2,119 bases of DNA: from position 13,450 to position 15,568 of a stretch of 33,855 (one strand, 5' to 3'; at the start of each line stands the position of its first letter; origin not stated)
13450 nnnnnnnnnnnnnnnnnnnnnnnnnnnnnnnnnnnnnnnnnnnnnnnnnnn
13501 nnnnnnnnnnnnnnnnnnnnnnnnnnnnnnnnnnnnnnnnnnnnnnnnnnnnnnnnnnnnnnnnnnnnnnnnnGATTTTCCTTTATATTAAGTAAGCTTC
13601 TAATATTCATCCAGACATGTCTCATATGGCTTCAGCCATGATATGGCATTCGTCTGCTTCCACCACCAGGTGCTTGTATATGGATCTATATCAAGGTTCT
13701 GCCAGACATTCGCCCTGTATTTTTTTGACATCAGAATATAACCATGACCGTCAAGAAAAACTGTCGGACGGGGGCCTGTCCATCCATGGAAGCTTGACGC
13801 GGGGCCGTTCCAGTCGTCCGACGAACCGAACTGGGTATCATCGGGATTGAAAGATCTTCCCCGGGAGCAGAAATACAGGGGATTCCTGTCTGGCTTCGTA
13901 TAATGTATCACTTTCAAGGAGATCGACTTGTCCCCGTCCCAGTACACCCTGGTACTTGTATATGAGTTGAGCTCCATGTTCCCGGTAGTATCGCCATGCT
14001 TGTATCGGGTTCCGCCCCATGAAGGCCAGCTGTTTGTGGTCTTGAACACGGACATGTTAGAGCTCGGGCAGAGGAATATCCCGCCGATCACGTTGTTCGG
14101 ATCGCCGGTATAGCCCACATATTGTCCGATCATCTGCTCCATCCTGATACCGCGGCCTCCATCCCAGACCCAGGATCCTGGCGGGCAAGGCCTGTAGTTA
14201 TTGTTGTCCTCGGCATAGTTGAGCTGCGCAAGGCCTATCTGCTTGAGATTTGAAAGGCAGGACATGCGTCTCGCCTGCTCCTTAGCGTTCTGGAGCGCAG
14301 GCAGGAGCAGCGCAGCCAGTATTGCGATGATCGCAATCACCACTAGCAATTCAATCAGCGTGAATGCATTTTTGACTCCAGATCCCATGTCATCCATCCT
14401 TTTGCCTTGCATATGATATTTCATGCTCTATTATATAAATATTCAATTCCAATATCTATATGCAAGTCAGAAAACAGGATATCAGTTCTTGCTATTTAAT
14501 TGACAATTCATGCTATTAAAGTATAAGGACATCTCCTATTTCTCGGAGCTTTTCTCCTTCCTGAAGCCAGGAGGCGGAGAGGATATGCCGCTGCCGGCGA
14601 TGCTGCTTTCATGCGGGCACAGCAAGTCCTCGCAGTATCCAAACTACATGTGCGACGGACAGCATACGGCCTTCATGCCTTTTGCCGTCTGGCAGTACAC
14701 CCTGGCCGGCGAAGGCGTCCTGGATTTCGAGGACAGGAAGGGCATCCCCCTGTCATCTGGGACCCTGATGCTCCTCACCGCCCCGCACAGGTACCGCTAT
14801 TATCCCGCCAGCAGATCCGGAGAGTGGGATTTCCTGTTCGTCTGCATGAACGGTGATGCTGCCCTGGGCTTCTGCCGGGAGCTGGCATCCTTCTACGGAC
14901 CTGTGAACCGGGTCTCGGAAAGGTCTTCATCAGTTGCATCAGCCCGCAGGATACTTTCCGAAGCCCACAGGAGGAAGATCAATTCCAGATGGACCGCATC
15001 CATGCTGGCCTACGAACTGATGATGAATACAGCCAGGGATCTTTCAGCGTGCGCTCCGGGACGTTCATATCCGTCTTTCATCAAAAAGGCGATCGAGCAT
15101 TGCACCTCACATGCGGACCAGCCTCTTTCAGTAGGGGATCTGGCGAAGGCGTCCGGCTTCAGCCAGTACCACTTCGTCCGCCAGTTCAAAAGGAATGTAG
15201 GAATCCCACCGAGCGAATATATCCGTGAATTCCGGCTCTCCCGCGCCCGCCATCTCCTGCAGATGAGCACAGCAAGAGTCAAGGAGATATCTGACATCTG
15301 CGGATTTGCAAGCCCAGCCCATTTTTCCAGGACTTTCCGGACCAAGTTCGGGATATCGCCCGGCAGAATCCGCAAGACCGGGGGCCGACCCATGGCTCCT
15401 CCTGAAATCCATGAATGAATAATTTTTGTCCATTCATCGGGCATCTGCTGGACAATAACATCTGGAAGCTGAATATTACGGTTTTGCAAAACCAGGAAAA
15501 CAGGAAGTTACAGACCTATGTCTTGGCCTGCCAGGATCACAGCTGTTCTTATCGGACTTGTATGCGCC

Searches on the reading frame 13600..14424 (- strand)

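Call 5: search_protein_families(library=pfam, proteins=[window:13600-14424:-], max_evalue=0.01)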
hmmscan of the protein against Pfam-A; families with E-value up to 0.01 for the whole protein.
window:13600-14424:- (274 aa): 2 families
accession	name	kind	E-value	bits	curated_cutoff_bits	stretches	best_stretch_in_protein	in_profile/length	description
PF07596.16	SBP_bac_10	-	1.8e-10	41.8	23.3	1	45-86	1-39/268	Protein of unknown function (DUF1559)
PF07963.17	N_methyl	-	1.4e-06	28.1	21.2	1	19-41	5-27/27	Prokaryotic N-terminal methylation motif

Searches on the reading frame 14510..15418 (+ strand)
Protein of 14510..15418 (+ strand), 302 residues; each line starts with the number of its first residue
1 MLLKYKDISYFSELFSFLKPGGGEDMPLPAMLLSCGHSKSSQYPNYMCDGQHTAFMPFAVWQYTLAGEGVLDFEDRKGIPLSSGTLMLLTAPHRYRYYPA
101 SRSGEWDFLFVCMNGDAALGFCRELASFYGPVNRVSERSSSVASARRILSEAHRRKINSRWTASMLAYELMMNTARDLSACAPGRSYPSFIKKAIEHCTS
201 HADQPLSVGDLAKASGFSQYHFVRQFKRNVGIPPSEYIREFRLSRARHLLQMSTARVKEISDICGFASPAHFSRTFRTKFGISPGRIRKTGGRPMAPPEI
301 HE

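Call 5: search_protein_families(library=pfam, proteins=[window:14510-15418:+], max_evalue=0.01)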
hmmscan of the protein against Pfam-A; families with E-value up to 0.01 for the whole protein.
window:14510-15418:+ (302 aa): 3 families
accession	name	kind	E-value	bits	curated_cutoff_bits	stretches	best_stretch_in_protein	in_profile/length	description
PF12833.13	HTH_18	-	7.2e-23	81.1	33.6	1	211-289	1-79/80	Helix-turn-helix domain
PF00165.29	HTH_AraC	-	1.1e-22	80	26.6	2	200-239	3-42/42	Bacterial regulatory helix-turn-helix proteins, AraC family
PF02311.25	AraC_binding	-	4e-10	40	21.1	1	56-173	21-133/135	AraC-like ligand binding domain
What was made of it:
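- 14510..15418 (+): AraC-family regulator directly upstream on the same strand. Call 5.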

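Call 6: search_protein_families(library=ncbifam, proteins=[window:14510-15418:+], max_evalue=0.1)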
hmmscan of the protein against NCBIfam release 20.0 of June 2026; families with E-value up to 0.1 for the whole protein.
window:14510-15418:+ (302 aa): 37 families (the best 25 are shown)
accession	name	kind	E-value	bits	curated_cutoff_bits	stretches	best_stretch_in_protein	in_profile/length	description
NF041686.2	ant_diox_reg_AndR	equivalog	5e-17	62.5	350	1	140-286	165-316/321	anthranilate 1,2-dioxygenase regulatory protein AndR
NF006902.0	PRK09393.1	equivalog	7.8e-17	61.4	425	1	191-290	222-321/327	transcriptional regulator FtrA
NF052371.1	TransRegGbdRPseu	equivalog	3.3e-16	59.3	480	1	199-290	235-326/365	choline metabolism transcriptional regulator GbdR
NF010028.0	PRK13503.1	equivalog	1.7e-15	57.2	288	1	193-289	175-271/278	HTH-type transcriptional activator RhaS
TIGR04094.1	adjacent_YSIRK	equivalog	2.1e-15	56.6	200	1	187-285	283-380/383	YSIRK-targeted surface antigen transcriptional regulator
NF049932.1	TranspRegBtr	equivalog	9e-15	54.2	900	1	188-289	163-264/531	bacillibactin transport transcriptional regulator Btr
NF012144.2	ramA_TF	equivalog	4.6e-14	52.8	180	1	191-290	7-106/108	RamA family antibiotic efflux transcriptional regulator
NF007860.0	PRK10572.1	equivalog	6.4e-14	51.5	208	1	62-290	53-284/292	arabinose operon transcriptional regulator AraC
NF007584.0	PRK10219.1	equivalog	2.6e-13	50.3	174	1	190-289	6-105/107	superoxide response transcriptional regulator SoxS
NF012228.1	RobA_TF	equivalog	4.1e-13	49.5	380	1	190-290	4-104/286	MDR efflux pump AcrAB transcriptional activator RobA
NF047788.1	TransRegPocR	equivalog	5.5e-13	48.8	500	1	184-290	184-290/296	transcriptional regulator PocR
NF011701.0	PRK15121.1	equivalog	2e-11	44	426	1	190-289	6-105/289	MDR efflux pump AcrAB transcriptional activator RobA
NF010025.2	PRK13500.1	equivalog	4e-11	43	525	1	142-290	123-277/282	HTH-type transcriptional activator RhaR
NF007243.0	PRK09685.1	equivalog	1.9e-10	40.7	199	1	59-289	75-300/303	transcriptional regulator FeaR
NF010027.0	PRK13502.1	equivalog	4.2e-10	39.5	384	1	151-289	136-276/282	HTH-type transcriptional activator RhaR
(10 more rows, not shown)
